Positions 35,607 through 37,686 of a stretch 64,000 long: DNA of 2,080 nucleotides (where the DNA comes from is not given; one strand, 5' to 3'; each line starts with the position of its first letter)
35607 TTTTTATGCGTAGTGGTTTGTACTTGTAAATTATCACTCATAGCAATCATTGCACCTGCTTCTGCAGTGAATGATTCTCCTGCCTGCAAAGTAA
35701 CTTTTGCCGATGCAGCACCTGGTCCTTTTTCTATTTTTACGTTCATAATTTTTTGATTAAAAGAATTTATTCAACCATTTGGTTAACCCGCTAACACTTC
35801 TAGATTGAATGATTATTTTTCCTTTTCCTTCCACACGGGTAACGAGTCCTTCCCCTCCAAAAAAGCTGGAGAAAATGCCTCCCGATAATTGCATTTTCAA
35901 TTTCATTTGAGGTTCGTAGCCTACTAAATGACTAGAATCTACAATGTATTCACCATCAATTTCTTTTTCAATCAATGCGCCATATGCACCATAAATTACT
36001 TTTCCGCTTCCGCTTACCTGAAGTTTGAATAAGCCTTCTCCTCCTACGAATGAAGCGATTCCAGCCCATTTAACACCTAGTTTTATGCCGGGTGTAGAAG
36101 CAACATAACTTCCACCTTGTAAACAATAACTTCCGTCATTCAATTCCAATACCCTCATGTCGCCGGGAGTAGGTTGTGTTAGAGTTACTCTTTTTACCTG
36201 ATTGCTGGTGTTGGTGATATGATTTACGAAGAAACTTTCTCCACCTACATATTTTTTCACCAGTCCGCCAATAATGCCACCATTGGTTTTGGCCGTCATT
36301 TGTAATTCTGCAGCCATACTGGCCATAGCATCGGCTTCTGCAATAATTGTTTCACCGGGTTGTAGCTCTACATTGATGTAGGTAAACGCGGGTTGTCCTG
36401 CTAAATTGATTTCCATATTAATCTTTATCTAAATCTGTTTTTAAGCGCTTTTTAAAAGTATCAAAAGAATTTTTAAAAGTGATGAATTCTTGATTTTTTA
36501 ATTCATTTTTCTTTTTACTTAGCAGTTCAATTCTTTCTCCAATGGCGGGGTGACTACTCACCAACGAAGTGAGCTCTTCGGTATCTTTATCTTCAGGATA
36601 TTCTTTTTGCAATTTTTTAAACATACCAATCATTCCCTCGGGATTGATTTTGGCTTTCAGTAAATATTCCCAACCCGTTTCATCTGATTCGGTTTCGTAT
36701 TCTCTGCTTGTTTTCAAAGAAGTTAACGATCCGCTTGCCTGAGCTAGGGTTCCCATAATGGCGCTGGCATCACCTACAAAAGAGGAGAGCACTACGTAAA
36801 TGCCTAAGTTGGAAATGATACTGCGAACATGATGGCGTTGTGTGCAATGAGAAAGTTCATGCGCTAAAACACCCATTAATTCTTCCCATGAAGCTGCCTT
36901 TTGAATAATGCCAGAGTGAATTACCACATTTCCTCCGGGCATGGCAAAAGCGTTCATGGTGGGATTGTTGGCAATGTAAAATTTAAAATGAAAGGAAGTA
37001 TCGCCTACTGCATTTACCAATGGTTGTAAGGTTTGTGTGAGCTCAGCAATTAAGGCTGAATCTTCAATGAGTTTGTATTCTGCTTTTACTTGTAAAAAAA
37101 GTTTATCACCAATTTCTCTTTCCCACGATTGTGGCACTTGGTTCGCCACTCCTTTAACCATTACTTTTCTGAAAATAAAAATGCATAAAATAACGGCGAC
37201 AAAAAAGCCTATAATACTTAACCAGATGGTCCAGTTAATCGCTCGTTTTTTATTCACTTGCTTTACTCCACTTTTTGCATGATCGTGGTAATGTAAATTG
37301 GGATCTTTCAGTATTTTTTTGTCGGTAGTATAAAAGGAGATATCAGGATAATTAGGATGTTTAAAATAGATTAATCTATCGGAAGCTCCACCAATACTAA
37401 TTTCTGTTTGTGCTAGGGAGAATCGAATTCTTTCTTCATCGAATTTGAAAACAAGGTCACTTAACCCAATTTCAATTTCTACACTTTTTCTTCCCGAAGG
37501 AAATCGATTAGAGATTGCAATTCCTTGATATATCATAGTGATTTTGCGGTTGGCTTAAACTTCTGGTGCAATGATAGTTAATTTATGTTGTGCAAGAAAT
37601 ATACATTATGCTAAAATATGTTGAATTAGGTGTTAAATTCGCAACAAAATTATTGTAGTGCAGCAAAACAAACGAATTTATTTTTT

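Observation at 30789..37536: Uncharacterised operon: cytoplasmic-domain M48 protease + three tandem AIM24/TIGR00266 paralogs + 1205-aa orphan multi-TM histidine kinase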

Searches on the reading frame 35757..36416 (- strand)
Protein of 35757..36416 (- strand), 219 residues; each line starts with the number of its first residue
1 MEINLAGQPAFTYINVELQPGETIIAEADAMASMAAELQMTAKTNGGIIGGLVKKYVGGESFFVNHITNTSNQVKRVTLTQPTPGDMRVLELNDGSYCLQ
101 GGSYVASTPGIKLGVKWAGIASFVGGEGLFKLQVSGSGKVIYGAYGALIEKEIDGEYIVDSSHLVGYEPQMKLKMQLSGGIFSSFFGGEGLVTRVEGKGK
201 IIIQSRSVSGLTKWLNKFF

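Call 3: search_protein_families(library=pfam, proteins=[window:35757-36416:-], max_evalue=0.01)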
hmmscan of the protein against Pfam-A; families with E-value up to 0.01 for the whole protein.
window:35757-36416:- (219 aa): 1 family
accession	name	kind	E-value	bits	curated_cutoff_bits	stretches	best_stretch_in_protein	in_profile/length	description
PF01987.23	AIM24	-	2.1e-57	194.6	25.7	1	6-206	4-205/205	Mitochondrial biogenesis AIM24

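Call 4: search_protein_families(library=ncbifam, proteins=[window:35757-36416:-], max_evalue=0.01)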
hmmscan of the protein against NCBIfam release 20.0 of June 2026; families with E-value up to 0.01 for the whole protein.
window:35757-36416:- (219 aa): 1 family
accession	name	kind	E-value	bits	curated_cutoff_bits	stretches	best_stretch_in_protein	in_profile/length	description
TIGR00266.1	TIGR00266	hypoth_equivalog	5.6e-58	196.1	96.6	1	1-217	1-216/222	TIGR00266 family protein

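Call 18: search_protein_families(library=padloc, proteins=[window:35757-36416:-], max_evalue=0.01)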
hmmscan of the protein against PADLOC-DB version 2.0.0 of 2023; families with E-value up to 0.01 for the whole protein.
window:35757-36416:- (219 aa): 1 family
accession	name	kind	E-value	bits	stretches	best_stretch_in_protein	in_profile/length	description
PDLC02370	PycC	-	0.00041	17.8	1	32-98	213-280/340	-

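Call 36: find_homologous_proteins(query=A2, max_evalue=0.00001)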
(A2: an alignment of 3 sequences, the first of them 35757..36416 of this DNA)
Query A2 (3 sequences) (219 aa, profile of the alignment): 7984 proteins with E <= 0.00001 among 8000 candidates; the best 120 are listed.
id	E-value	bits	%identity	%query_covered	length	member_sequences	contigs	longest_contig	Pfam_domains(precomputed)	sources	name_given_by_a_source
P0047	6.4e-110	384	39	96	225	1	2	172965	PF01987.24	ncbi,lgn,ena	-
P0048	5.6e-107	374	100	100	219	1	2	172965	PF01987.24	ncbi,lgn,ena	-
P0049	8.5e-103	360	35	100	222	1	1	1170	PF01987.24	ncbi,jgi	jgi:uncharacterized protein (TIGR00266 family)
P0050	1.6e-102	359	40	95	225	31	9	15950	PF01987.24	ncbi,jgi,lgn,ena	jgi:uncharacterized protein (TIGR00266 family)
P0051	2.1e-102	359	39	95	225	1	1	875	PF01987.24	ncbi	-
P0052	5.1e-101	354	33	100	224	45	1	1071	PF01987.24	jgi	jgi:uncharacterized protein (TIGR00266 family)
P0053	1.8e-100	353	33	100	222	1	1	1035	PF01987.24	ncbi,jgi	jgi:uncharacterized protein (TIGR00266 family)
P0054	2.5e-100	352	89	100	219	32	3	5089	PF01987.24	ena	-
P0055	2.6e-100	352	34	98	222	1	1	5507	PF01987.24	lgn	-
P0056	5.5e-100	351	38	95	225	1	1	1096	PF01987.24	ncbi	-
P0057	7.7e-100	351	40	95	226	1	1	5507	PF01987.24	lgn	-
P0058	1.2e-98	347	35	100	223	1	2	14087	PF01987.24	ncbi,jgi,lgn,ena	jgi:uncharacterized protein (TIGR00266 family)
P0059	2.1e-98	346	35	100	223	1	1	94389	PF01987.24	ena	-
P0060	4.4e-97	342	40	95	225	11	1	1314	PF01987.24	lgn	-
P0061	2.1e-96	339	34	100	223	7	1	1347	PF01987.24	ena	-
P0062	6.6e-96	338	85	100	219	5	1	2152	PF01987.24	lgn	-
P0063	3.1e-94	332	84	100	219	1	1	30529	PF01987.24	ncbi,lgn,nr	ncbi:MAG: TIGR00266 family protein [Bacteroidetes bacterium]|nr:TIGR00266 family protein [Bacteroido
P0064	3.5e-94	332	38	100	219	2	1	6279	PF01987.24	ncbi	-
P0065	4.0e-94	332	83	100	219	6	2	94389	PF01987.24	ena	-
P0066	7.2e-94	331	39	95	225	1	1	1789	PF01987.24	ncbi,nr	ncbi:MAG: TIGR00266 family protein [Cytophagales bacterium]|nr:TIGR00266 family protein [Cytophagale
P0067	9.2e-94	331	81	100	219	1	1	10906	PF01987.24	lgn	-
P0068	9.2e-93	327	38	95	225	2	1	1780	PF01987.24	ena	-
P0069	7.6e-91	321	34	100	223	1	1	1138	PF01987.24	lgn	-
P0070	1.4e-90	320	34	100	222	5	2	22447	PF01987.24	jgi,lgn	jgi:uncharacterized protein (TIGR00266 family)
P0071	3.2e-90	319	33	100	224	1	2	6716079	PF01987.24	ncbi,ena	-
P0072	3.9e-90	319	36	100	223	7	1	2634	PF01987.24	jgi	-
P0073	8.0e-90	318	36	100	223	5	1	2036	PF01987.24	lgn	-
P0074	1.5e-89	317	34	100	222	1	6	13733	PF01987.24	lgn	-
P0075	1.5e-89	317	35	100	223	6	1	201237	PF01987.24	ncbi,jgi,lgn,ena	jgi:uncharacterized protein (TIGR00266 family)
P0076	3.3e-89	316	38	98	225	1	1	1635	PF01987.24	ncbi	-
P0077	3.6e-89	316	37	99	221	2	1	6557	PF01987.24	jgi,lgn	jgi:uncharacterized protein (TIGR00266 family)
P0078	5.1e-89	315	35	100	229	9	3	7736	PF01987.24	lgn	-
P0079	1.2e-88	314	35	100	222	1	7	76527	PF01987.24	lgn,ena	-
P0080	1.5e-88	314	34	100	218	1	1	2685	PF01987.24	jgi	jgi:uncharacterized protein (TIGR00266 family)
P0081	1.7e-88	313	35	100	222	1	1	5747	PF01987.24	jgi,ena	-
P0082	1.9e-88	313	35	100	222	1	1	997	PF01987.24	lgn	-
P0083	1.9e-88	313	38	100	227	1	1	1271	PF01987.24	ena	-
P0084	2.9e-88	313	34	100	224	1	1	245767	PF01987.24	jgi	jgi:uncharacterized protein (TIGR00266 family)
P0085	5.9e-88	312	35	100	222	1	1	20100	PF01987.24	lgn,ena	-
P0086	6.8e-88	312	35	99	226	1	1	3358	PF01987.24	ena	-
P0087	8.0e-88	311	37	100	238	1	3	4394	PF01987.24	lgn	-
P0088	1.0e-87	311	34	99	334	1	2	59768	PF01987.24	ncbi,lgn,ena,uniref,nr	ncbi:TIGR00266 family protein [Reinekea marinisedimentorum]|uniref:Uncharacterized protein (TIGR0026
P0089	1.1e-87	311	33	100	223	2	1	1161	PF01987.24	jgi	-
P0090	1.1e-87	311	33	100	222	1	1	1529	PF01987.24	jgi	jgi:uncharacterized protein (TIGR00266 family)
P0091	1.1e-87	311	35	99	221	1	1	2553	PF01987.24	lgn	-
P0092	1.1e-87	311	37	100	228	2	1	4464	PF01987.24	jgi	jgi:uncharacterized protein (TIGR00266 family)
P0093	1.2e-87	311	37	100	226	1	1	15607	PF01987.24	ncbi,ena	-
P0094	1.3e-87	311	35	100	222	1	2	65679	PF01987.24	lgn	-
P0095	1.4e-87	311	35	100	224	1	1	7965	PF01987.24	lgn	-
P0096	1.4e-87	311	38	99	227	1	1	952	PF01987.24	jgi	-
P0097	1.5e-87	310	35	99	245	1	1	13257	PF01987.24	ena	-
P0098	1.6e-87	310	36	100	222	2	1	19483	PF01987.24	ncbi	ncbi:MAG: TIGR00266 family protein [Bacteroidia bacterium]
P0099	1.6e-87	310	34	100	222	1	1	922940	PF01987.24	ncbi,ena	-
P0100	1.8e-87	310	33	100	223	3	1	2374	PF01987.24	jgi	jgi:uncharacterized protein (TIGR00266 family)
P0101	1.8e-87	310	34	100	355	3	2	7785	PF01987.24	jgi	-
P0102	1.8e-87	310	33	96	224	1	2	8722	PF01987.24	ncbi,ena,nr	ncbi:MAG: TIGR00266 family protein [Holophagales bacterium]|nr:TIGR00266 family protein [Holophagale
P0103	1.9e-87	310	37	96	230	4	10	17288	PF01987.24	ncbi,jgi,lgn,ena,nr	ncbi:MAG TPA: TIGR00266 family protein [Leptospiraceae bacterium]|nr:TIGR00266 family protein [Lepto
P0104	1.9e-87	310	37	99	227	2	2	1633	PF01987.24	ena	-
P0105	1.9e-87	310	35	100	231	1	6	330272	PF01987.24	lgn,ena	-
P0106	2.0e-87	310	35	100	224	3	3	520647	PF01987.24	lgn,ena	-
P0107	2.3e-87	310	37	97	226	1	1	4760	PF01987.24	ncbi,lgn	-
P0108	2.3e-87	310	34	100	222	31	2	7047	PF01987.24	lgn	-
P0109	2.5e-87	310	37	100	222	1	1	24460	PF01987.24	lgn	-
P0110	2.6e-87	310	36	99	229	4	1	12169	PF01987.24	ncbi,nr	ncbi:MAG: TIGR00266 family protein [Akkermansiaceae bacterium]|nr:TIGR00266 family protein [Verrucom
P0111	3.0e-87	309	42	98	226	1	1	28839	PF01987.24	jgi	-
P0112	3.1e-87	309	67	100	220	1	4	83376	PF01987.24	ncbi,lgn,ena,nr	ncbi:MAG: TIGR00266 family protein [Lentisphaeraceae bacterium]|nr:TIGR00266 family protein [Lentisp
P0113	3.3e-87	309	36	100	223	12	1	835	PF01987.24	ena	-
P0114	3.4e-87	309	35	100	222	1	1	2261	PF01987.24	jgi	jgi:uncharacterized protein (TIGR00266 family)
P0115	3.5e-87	309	35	100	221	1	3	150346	PF01987.24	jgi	jgi:uncharacterized protein (TIGR00266 family)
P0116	3.8e-87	309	69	99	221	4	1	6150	PF01987.24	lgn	-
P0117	4.1e-87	309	35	100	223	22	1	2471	PF01987.24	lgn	-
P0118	4.2e-87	309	35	98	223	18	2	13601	PF01987.24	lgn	-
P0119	4.3e-87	309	35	100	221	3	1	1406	PF01987.24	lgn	-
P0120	4.4e-87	309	34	100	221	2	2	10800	PF01987.24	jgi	jgi:uncharacterized protein (TIGR00266 family)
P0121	4.7e-87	309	36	100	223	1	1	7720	PF01987.24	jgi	jgi:uncharacterized protein (TIGR00266 family)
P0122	4.8e-87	309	37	99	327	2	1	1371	PF01987.24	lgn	-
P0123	6.6e-87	308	34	100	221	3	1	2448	PF01987.24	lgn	-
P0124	6.6e-87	308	36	99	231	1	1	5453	PF01987.24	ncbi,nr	ncbi:MAG: TIGR00266 family protein [Leptospiraceae bacterium]|nr:TIGR00266 family protein [Leptospir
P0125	6.8e-87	308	35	100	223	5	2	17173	PF01987.24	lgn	-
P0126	7.9e-87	308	37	100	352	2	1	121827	PF01987.24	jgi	-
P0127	7.9e-87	308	32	100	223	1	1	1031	PF01987.24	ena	-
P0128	8.1e-87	308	35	100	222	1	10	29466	PF01987.24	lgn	-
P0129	8.2e-87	308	33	100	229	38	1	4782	PF01987.24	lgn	-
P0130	8.6e-87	308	66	100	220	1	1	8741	PF01987.24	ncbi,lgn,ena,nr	ncbi:MAG: TIGR00266 family protein [Lentisphaeraceae bacterium]|nr:TIGR00266 family protein [Lentisp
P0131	9.0e-87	308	66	99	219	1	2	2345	PF01987.24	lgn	-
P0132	9.2e-87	308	39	96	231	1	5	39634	PF01987.24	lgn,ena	-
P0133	9.3e-87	308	37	100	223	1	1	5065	PF01987.24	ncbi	-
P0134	9.5e-87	308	36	100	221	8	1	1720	PF01987.24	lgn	-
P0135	9.6e-87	308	34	100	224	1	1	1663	PF01987.24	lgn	-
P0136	9.7e-87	308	35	100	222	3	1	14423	PF01987.24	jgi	jgi:uncharacterized protein (TIGR00266 family)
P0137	1.0e-86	308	66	99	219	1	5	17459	PF01987.24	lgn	-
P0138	1.0e-86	308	37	99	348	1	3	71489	PF01987.24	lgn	-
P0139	1.2e-86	307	42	98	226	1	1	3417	PF01987.24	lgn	-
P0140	1.2e-86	307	37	100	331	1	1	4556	PF01987.24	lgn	-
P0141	1.3e-86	307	36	96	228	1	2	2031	PF01987.24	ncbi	-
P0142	1.3e-86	307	37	98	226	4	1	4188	PF01987.24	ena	-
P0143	1.3e-86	307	33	100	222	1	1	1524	PF01987.24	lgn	-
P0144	1.3e-86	307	35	100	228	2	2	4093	PF01987.24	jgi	-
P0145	1.4e-86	307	36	99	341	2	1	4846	PF01987.24,PF00542.25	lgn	-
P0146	1.4e-86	307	37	99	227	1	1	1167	PF01987.24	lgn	-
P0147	1.4e-86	307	34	100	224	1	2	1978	PF01987.24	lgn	-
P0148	1.4e-86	307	72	99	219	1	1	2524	PF01987.24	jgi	-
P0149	1.4e-86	307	35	100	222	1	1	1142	PF01987.24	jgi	jgi:uncharacterized protein (TIGR00266 family)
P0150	1.5e-86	307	34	100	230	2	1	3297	PF01987.24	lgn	-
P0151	1.6e-86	307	37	96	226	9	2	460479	PF01987.24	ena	-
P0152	1.6e-86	307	39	95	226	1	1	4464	PF01987.24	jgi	jgi:uncharacterized protein (TIGR00266 family)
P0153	1.6e-86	307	37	100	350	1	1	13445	PF01987.24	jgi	-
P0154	1.6e-86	307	37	100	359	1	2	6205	PF01987.24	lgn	-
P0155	1.6e-86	307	35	100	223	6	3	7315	PF01987.24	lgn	-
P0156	1.7e-86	307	35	100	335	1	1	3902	PF01987.24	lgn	-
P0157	1.8e-86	307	34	99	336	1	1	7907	PF01987.24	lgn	-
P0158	1.8e-86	307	32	100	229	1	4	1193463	PF01987.24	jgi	jgi:uncharacterized protein (TIGR00266 family)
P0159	1.8e-86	307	34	100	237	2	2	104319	PF01987.24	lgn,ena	-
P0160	1.9e-86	307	35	100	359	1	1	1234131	PF01987.24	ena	-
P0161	2.0e-86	307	66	99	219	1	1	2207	PF01987.24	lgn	-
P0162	2.1e-86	307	33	100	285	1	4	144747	PF01987.24,PF14237.12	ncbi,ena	-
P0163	2.3e-86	307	35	96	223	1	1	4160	PF01987.24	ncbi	-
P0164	2.4e-86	307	66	99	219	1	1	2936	PF01987.24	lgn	-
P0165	2.5e-86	306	38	98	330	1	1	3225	PF01987.24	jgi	-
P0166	2.5e-86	306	34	100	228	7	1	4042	PF01987.24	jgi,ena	jgi:uncharacterized protein (TIGR00266 family)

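Call 41: find_encoding_contigs(protein=P0102, flank=5000, max_places=1)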
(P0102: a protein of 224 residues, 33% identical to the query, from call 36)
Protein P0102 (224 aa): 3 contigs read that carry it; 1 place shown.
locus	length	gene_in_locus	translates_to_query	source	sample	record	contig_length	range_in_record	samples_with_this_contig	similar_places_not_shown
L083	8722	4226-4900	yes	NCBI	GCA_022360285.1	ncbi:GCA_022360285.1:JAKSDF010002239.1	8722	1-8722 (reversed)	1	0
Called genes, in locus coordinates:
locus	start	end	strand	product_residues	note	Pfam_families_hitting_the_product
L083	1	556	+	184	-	?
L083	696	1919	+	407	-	PF01435:Peptidase_M48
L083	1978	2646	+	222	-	PF01987:AIM24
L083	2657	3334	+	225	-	PF01987:AIM24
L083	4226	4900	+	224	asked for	PF01987:AIM24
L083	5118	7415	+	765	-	PF00069:Pkinase, PF01636:APH (faint), PF07714:PK_Tyr_Ser-Thr, PF13432:TPR_16 (faint), PF03109:ABC1 (weak), PF14531:Kinase-like (weak), PF13414:TPR_11 (faint), PF14559:TPR_19 (faint)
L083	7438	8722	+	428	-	PF00069:Pkinase, PF07714:PK_Tyr_Ser-Thr, PF13191:AAA_16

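Call 42: find_encoding_contigs(protein=P0103, flank=5000, max_places=1)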
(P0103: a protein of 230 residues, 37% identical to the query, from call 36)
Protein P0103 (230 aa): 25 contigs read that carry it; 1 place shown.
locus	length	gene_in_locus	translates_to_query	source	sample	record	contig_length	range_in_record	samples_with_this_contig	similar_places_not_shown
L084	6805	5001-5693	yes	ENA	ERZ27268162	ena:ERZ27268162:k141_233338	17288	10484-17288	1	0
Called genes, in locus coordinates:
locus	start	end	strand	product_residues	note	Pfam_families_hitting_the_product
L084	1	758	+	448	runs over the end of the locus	PF00089:Trypsin (weak), PF13365:Trypsin_2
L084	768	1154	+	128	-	PF08818:DUF1801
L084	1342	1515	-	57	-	-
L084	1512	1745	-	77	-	-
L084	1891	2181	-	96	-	-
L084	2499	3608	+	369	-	PF01435:Peptidase_M48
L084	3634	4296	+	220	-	PF01987:AIM24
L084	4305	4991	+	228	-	PF01987:AIM24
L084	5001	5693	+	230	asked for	PF01987:AIM24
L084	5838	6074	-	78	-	-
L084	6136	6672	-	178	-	-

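Call 43: find_encoding_contigs(protein=P0112, flank=5000, max_places=1)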
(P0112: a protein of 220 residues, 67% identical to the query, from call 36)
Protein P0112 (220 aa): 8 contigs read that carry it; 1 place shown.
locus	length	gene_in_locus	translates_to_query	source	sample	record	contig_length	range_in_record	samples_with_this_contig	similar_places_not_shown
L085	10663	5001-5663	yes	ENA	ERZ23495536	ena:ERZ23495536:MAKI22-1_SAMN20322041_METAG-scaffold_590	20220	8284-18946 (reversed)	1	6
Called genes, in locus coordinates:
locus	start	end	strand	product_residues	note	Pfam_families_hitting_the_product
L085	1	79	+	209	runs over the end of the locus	PF06439:3keto-disac_hyd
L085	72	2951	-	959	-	PF01565:FAD_binding_4, PF02913:FAD-oxidase_C, PF13183:Fer4_8, PF13534:Fer4_17, PF02754:CCG (faint)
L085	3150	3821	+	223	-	-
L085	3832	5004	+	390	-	PF01435:Peptidase_M48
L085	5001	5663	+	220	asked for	PF01987:AIM24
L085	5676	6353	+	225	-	PF01987:AIM24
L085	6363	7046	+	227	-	PF01987:AIM24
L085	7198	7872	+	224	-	PF01227:GTP_cyclohydroI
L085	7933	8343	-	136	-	-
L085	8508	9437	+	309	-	-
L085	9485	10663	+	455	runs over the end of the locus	PF00884:Sulfatase, PF01663:Phosphodiest, PF16347:SGSH_C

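Call 44: find_encoding_contigs(protein=P0071, flank=5000, max_places=1)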
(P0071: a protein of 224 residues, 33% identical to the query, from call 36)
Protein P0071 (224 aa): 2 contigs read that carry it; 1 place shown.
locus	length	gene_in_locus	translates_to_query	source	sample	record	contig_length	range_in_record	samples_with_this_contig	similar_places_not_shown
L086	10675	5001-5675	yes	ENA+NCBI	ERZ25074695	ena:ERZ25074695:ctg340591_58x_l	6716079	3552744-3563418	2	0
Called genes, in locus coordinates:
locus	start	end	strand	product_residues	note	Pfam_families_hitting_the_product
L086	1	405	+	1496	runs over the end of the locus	PF15604:Ntox15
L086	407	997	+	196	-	PF08887:GAD-like, PF08906:T6SS_Tdi1_C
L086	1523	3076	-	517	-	PF00149:Metallophos, PF02872:5_nucleotid_C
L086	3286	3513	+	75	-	-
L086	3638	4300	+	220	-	PF01987:AIM24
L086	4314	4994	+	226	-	PF01987:AIM24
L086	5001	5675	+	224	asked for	PF01987:AIM24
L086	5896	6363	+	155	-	-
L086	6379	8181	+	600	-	PF04055:Radical_SAM, PF13353:Fer4_12 (faint)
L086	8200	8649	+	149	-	-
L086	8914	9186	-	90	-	PF00216:Bac_DNA_binding, PF18291:HU-HIG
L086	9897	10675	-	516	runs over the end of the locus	PF14322:SusD-like_3, PF12771:SusD-like_2 (faint), PF07980:SusD_RagB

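Call 51: search_protein_families(library=pfam, proteins=[L086:5896-6363:+, L086:3286-3513:+, L085:3150-3821:+], max_evalue=1)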
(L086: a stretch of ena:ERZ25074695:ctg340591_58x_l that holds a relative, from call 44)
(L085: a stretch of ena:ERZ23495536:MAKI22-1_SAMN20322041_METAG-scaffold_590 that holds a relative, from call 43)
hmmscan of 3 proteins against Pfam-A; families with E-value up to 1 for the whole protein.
L086:5896-6363:+ (155 aa): 1 family
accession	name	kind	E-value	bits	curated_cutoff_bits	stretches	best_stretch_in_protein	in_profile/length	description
PF11585.13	Stomoxyn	-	0.56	10.6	25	0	129-147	3-21/40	Insect antimicrobial peptide, stomoxyn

L086:3286-3513:+ (75 aa): 0 families

L085:3150-3821:+ (223 aa): 5 families
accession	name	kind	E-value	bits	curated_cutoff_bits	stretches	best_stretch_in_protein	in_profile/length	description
PF06293.20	Kdo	-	0.02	14.8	21.3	1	98-183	104-195/207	Lipopolysaccharide kinase (Kdo/WaaP) family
PF10707.15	YrbL-PhoP_reg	-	0.09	12.9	31.5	1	97-142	94-138/185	PhoP regulatory network protein YrbL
PF00069.31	Pkinase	-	0.15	11.8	31.7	1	56-152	43-142/263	Protein kinase domain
PF07714.23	PK_Tyr_Ser-Thr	-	0.21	11.3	23.1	1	73-159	64-150/258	Protein tyrosine and serine/threonine kinase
PF10184.16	DUF2358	-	0.24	12.1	24.3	1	153-204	19-70/113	Uncharacterized conserved protein (DUF2358)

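Call 61: predict_structure(alignment_id=A3)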
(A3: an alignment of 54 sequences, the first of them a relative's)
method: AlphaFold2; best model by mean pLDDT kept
length: 225 residues; sequences in the alignment: 54
mean_pLDDT: 79.4   pTM: 0.77
mean pLDDT of the five models: 79.4, 78.4, 78.1, 77.7, 76.8
residues with pLDDT >= 90: 107; 70-90: 52; 50-70: 43; < 50: 23
segments of 3 or more residues with pLDDT < 50: 123-128, 188-191, 213-219, 221-223
pLDDT, mean of each block of 10 residues (from residue 1): 88 95 89 93 67 58 70 96 85 94 89 80 48 84 92 95 89 83 52 76 91 50 49
secondary structure, 60 per line:
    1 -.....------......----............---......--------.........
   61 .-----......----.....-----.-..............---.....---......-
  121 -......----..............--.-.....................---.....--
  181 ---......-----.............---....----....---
elements in order: E2-6 E13-18 E23-27 E31-34 E38-43 H52-61 E67-72 E77-81 E89-102 E106-110 E114-119 H122-127 E132-145 E150-162 E166-170 E174-178 H184-189 E195-207 H211-214 H219-222

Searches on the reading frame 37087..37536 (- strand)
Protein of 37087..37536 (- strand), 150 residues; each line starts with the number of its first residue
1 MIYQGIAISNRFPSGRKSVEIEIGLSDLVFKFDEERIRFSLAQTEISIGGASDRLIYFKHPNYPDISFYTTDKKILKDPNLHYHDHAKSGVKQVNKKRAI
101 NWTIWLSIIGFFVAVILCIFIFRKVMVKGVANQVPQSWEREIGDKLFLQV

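Call 27: search_protein_families(library=pfam, proteins=[window:37087-37536:-], max_evalue=10)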
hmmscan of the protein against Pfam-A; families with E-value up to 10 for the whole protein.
seq(150 aa): 1 family
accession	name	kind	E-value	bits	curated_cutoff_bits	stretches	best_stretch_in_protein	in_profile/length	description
PF00060.32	Lig_chan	-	0.29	11.4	30.8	1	102-133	2-33/146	Ligand-gated ion channel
